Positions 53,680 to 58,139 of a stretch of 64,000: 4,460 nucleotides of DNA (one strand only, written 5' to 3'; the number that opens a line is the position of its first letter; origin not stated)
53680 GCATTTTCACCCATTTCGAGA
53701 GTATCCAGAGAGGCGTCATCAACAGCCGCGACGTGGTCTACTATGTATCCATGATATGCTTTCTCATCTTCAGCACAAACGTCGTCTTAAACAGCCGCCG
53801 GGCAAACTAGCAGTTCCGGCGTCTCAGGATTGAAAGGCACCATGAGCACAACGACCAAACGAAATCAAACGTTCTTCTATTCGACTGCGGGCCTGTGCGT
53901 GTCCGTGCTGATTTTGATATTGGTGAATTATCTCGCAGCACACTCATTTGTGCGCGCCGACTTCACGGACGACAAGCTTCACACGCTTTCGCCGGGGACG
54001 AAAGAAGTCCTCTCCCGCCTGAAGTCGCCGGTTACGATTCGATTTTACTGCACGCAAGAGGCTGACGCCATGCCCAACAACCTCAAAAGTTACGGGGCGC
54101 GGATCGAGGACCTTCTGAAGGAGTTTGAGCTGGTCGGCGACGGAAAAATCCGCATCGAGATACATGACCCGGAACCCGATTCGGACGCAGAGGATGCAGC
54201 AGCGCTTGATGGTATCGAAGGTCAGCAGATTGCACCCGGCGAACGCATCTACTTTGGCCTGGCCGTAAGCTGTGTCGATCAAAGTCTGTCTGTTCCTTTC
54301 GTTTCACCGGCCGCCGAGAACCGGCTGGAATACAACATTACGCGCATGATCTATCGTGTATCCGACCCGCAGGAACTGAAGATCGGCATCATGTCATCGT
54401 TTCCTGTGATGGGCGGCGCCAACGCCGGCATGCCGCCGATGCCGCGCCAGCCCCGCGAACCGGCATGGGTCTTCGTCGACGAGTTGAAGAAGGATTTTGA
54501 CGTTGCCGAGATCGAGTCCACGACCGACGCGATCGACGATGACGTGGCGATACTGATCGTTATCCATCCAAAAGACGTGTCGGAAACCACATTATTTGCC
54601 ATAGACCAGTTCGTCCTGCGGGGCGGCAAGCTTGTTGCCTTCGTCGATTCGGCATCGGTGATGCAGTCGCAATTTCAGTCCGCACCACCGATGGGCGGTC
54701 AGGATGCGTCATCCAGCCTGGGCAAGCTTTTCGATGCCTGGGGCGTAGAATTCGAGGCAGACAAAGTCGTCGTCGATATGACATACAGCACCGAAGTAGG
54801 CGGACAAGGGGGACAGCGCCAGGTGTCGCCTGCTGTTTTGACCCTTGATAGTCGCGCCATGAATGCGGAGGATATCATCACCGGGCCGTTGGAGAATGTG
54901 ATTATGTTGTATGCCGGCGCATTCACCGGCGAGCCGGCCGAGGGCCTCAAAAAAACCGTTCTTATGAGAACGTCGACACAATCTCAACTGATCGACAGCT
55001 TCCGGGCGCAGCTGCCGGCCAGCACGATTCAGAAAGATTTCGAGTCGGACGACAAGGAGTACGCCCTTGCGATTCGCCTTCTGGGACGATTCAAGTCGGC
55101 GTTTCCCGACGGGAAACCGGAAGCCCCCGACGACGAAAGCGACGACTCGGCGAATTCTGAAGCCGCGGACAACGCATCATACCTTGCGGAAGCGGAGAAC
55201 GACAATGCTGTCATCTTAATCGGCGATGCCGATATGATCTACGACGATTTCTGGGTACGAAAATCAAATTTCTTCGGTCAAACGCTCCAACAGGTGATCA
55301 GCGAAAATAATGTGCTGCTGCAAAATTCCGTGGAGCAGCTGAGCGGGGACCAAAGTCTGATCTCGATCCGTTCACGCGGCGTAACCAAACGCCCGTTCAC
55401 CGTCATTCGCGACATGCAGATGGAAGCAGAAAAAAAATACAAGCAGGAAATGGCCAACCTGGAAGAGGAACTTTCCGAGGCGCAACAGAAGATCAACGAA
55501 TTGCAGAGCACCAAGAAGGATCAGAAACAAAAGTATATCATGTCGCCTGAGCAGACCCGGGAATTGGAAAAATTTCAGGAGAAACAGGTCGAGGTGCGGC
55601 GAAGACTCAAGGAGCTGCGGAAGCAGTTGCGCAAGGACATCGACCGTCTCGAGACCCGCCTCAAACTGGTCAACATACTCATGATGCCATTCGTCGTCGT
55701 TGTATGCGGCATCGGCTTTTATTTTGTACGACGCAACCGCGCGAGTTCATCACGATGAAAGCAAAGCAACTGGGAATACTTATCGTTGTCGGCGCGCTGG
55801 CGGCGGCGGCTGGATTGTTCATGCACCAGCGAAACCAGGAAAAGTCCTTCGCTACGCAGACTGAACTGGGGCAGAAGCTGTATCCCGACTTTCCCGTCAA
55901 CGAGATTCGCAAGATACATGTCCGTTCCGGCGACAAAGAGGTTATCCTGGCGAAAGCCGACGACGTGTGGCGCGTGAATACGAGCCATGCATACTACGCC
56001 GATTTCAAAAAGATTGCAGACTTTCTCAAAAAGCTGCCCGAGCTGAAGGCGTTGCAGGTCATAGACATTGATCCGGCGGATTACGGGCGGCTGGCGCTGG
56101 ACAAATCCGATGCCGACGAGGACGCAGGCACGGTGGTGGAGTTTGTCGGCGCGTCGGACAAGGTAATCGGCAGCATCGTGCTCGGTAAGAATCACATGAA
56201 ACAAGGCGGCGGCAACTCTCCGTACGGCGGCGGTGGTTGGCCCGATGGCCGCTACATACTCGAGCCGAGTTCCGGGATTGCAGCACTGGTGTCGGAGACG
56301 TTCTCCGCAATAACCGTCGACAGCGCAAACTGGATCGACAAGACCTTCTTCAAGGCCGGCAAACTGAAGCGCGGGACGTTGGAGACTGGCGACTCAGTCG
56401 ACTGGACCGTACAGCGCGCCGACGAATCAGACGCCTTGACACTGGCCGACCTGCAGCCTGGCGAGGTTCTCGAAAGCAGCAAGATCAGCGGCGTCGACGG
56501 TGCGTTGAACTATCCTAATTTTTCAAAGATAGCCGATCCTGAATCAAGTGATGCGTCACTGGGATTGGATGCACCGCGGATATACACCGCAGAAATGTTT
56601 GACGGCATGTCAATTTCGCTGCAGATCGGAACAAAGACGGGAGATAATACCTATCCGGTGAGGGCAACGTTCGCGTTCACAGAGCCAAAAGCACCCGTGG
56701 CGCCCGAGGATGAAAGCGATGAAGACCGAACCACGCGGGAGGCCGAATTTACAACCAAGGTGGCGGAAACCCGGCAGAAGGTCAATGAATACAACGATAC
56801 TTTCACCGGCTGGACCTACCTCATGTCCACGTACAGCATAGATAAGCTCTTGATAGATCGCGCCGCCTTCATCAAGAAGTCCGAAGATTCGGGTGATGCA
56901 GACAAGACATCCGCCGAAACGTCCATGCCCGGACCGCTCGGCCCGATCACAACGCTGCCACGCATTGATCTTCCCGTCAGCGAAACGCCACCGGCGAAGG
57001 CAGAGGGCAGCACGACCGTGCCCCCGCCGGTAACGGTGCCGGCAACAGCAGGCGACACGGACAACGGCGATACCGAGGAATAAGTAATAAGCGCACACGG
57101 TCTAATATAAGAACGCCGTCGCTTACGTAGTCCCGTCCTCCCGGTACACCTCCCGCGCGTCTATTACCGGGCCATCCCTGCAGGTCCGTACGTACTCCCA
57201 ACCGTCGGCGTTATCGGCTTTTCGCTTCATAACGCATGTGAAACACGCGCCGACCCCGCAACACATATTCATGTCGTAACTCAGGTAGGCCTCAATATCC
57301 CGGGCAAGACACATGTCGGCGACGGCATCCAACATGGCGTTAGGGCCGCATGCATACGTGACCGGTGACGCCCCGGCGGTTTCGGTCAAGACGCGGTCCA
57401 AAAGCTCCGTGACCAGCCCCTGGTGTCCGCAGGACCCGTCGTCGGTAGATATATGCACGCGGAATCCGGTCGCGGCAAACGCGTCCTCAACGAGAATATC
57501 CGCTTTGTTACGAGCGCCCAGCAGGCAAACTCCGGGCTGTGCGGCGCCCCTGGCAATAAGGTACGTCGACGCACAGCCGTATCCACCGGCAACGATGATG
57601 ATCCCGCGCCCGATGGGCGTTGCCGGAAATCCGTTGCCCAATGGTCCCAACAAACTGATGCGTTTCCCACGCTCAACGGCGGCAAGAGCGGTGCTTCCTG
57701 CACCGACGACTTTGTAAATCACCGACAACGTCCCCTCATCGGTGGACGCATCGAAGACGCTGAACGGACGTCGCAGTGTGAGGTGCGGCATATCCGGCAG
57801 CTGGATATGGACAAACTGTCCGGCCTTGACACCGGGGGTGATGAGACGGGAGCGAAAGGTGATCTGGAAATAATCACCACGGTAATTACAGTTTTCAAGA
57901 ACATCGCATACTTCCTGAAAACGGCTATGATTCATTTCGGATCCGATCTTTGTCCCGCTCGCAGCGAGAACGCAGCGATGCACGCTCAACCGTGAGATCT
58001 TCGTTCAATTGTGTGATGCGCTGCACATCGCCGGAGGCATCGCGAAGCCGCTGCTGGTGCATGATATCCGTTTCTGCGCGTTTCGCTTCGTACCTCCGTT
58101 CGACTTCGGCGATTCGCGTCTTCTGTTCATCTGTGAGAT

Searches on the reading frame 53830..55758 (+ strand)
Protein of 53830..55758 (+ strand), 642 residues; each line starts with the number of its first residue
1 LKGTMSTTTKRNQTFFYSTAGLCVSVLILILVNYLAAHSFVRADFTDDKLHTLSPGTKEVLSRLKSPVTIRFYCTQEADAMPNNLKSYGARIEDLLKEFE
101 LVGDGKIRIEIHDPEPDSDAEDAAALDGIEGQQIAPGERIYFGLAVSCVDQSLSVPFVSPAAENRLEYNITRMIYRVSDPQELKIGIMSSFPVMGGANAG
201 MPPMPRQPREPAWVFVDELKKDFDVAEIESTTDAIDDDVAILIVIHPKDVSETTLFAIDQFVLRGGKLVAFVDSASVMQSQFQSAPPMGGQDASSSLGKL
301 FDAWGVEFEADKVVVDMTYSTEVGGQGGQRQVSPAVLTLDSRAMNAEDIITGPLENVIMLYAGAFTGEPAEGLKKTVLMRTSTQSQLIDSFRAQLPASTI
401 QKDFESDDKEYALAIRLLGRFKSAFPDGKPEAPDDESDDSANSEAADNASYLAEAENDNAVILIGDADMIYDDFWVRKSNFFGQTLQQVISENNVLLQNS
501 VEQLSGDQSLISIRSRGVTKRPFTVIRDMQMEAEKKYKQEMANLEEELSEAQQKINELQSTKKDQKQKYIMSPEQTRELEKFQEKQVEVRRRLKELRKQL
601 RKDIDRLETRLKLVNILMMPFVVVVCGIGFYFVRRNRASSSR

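Call 77: search_protein_families(library=pfam, proteins=[window:53830-55758:+], max_evalue=0.0001)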
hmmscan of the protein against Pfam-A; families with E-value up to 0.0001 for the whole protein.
window:53830-55758:+ (642 aa): 2 families
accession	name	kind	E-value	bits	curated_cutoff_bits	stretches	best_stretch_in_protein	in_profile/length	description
PF09822.16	ABC_transp_aux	-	2.6e-57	194.7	34.7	1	195-499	14-287/288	ABC-type uncharacterized transport system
PF23357.1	DUF7088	-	1.1e-23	83.9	27.8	1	48-146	2-104/105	Domain of unknown function (DUF7088)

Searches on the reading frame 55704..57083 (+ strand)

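Call 77: search_protein_families(library=pfam, proteins=[window:55704-57083:+], max_evalue=0.0001)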
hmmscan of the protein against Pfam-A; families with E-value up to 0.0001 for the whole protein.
window:55704-57083:+ (459 aa): 1 family
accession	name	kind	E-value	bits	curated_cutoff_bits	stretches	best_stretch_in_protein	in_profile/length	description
PF14238.11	DUF4340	-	7.6e-09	36.5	25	1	89-291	1-183/183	Domain of unknown function (DUF4340)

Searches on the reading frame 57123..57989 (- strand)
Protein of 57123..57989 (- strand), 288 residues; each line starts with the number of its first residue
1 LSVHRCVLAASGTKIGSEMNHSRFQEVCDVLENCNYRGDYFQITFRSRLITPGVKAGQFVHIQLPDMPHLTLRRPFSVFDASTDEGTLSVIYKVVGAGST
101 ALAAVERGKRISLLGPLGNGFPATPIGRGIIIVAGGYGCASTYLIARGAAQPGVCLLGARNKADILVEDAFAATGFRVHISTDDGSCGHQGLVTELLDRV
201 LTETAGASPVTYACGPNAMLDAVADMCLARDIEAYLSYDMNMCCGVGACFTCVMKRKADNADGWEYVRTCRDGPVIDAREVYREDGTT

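Call 77: search_protein_families(library=pfam, proteins=[window:57123-57989:-], max_evalue=0.0001)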
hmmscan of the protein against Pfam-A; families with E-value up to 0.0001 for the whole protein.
window:57123-57989:- (288 aa): 2 families
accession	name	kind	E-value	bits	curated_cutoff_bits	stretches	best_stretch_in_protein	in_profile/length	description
PF10418.14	DHODB_Fe-S_bind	-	4.4e-12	46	23.9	1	242-281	4-40/41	Iron-sulfur cluster binding domain of dihydroorotate dehydrogenase B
PF00970.30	FAD_binding_6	-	5.5e-05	23.9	21.1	0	51-119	27-96/99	Oxidoreductase FAD-binding domain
